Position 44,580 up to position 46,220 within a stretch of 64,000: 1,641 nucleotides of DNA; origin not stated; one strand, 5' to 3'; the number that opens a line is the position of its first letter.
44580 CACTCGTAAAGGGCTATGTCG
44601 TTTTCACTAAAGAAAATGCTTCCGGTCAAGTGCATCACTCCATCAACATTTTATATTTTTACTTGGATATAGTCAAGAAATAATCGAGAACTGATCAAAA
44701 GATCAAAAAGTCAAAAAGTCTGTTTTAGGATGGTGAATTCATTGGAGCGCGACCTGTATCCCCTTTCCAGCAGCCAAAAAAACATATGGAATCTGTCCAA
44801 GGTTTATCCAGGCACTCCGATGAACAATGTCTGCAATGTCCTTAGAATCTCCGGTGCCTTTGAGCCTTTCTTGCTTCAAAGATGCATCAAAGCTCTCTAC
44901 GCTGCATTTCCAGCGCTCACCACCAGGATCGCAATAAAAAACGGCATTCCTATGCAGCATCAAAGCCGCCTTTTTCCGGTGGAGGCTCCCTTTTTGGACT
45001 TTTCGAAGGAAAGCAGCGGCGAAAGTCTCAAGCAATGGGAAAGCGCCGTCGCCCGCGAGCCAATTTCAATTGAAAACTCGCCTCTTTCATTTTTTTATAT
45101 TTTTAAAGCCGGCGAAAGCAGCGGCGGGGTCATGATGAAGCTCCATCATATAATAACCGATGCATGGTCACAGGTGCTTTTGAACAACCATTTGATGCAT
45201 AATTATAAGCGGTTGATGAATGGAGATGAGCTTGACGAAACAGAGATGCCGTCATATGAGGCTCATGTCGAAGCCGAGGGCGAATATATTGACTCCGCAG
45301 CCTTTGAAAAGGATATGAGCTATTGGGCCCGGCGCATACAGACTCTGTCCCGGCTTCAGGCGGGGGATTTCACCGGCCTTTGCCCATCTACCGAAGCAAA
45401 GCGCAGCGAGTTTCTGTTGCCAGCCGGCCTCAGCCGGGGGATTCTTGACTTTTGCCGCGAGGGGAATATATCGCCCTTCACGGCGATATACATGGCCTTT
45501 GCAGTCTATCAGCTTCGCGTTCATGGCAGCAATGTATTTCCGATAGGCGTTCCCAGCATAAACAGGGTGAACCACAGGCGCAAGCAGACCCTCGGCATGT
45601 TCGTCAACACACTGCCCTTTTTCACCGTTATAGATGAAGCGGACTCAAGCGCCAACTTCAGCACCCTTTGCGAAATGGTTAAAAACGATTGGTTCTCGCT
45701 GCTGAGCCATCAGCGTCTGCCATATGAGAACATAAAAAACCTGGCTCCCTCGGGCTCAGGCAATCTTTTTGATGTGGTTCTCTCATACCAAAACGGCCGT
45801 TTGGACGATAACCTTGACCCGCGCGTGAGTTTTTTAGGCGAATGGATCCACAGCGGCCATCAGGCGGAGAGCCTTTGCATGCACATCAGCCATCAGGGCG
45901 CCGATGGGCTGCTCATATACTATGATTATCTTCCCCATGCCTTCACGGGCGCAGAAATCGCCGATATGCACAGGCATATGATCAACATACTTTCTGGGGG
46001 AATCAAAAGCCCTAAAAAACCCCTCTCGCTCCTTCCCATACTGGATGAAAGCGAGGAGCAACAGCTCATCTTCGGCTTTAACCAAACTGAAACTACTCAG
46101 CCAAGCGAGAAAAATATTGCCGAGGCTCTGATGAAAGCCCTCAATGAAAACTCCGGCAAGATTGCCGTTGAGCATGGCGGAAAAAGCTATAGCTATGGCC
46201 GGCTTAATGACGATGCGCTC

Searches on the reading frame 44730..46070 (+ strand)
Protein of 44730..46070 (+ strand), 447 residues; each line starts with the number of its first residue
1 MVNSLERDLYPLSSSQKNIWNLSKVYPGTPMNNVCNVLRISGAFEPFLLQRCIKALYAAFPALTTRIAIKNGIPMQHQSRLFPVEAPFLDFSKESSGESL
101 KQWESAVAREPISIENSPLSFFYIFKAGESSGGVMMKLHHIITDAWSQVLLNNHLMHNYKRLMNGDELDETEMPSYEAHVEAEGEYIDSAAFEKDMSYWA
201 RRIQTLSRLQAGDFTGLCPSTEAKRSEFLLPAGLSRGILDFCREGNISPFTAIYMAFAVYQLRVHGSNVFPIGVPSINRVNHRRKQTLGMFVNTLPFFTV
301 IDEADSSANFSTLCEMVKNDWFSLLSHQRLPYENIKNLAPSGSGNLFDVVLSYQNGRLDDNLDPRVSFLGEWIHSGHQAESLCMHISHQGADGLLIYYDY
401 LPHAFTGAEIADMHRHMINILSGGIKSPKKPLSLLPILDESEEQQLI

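Call 39: search_solved_structures(query=window:44730-46070:+, max_evalue=0.001, show_alignments=1)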
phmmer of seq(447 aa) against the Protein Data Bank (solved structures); distinct sequences matched with E-value up to 0.001: 42.
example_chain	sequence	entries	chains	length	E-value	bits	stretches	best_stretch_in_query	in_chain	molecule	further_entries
2jgp_A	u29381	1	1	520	1.3e-23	86.9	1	8-430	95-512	TYROCIDINE SYNTHETASE 3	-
6oyf_A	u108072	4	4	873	2.4e-23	86.1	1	11-446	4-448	Txo1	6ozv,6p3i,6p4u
6p1j_A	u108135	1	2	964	1.2e-22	83.7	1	7-446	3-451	Txo2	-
7c1h_A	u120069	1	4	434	4.3e-20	75.4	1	7-433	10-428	Non-ribosomal peptide synthetase modules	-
7c1k_A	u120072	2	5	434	8.1e-20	74.4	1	7-433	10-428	Non-ribosomal peptide synthetase modules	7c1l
8xjz_C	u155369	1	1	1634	3e-19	72.5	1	10-336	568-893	Peptide synthetase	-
7c1p_A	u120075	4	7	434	2.5e-18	69.5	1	7-433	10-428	Non-ribosomal peptide synthetase modules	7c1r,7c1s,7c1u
5u89_A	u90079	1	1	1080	2.7e-17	66.1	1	10-444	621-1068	Amino acid adenylation domain protein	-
9rde_A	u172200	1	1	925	7.6e-15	58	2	32-218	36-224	Bacitracin synthase 3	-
1l5a_A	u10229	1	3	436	1.3e-13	54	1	15-310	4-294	amide synthase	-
6n8e_A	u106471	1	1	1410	9.5e-13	51.1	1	7-336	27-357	holo-ObiF1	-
12kh_A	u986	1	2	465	7.4e-12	48.2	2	6-205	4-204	Condensation Domain Protein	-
4znm_A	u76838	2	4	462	2.8e-11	46.3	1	25-302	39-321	C-domain type II peptide synthetase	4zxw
4zxh_A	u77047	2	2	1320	4.8e-11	45.5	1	10-346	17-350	ABBFA_003403 | Tyrocidine synthetase 3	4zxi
4jn3_A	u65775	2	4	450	4.9e-11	45.5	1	83-342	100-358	CDA peptide synthetase I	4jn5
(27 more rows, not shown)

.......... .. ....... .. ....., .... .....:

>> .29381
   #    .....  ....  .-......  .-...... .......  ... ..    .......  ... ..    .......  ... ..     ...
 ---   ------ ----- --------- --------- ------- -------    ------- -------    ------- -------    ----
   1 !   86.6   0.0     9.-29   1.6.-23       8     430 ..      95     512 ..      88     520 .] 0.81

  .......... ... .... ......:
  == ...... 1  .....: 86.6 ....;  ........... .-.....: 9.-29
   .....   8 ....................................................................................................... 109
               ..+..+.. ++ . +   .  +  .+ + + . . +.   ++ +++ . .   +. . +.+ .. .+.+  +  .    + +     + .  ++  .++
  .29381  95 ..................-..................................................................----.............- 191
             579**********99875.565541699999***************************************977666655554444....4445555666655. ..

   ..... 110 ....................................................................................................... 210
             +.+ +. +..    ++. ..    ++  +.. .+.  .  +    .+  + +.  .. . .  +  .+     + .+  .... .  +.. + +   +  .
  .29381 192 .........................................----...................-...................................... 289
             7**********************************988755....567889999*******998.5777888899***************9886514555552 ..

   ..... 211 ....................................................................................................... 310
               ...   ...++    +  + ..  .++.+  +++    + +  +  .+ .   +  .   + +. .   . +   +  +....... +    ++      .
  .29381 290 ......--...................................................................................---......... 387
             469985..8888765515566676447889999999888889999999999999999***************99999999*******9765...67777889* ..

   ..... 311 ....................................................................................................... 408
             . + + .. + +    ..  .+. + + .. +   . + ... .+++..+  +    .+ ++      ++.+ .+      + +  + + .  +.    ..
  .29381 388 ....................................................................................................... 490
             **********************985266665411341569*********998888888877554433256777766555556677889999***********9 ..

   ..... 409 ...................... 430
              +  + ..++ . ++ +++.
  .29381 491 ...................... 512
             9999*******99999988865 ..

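Call 51: search_solved_structures(query=A2, max_evalue=0.00001)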
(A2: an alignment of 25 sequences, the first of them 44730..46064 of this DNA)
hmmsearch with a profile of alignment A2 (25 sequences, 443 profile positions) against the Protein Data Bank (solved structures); distinct sequences matched with E-value up to 0.00001: 62 (the best 60 are shown).
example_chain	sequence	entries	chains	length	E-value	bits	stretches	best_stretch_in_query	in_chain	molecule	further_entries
9rde_A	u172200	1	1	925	6.6e-66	225.9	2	8-439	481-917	Bacitracin synthase 3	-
2jgp_A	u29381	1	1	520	1.7e-60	208.1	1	3-436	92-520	TYROCIDINE SYNTHETASE 3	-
6p1j_A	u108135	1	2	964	1.6e-56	195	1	5-442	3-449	Txo2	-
6oyf_A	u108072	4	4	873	1.3e-54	188.7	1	9-442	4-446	Txo1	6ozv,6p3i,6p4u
8xjz_C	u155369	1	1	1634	3.2e-52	180.8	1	6-437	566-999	Peptide synthetase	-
7c1k_A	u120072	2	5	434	3.3e-50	174.2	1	4-436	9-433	Non-ribosomal peptide synthetase modules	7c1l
7c1h_A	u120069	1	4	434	6.3e-50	173.2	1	4-436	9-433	Non-ribosomal peptide synthetase modules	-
5u89_A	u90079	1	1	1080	7.7e-50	172.9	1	6-442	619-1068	Amino acid adenylation domain protein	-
9lcq_A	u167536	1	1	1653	2.2e-49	171.4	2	5-442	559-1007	PvdL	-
9up2_A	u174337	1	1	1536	3.4e-49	170.8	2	5-442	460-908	PvdL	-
9lcp_A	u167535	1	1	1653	4.3e-49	170.5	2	5-442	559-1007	PvdL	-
9lco_A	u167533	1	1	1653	4.3e-49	170.5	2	5-442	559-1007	PvdL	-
7c1p_A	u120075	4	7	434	5.7e-48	166.8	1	4-436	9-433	Non-ribosomal peptide synthetase modules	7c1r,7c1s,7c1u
6mfy_A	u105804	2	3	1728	2e-45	158.4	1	4-442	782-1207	Linear gramicidin synthase subunit A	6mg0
6mfz_A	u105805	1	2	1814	2.2e-45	158.3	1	4-442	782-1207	Linear gramicidin synthase subunit A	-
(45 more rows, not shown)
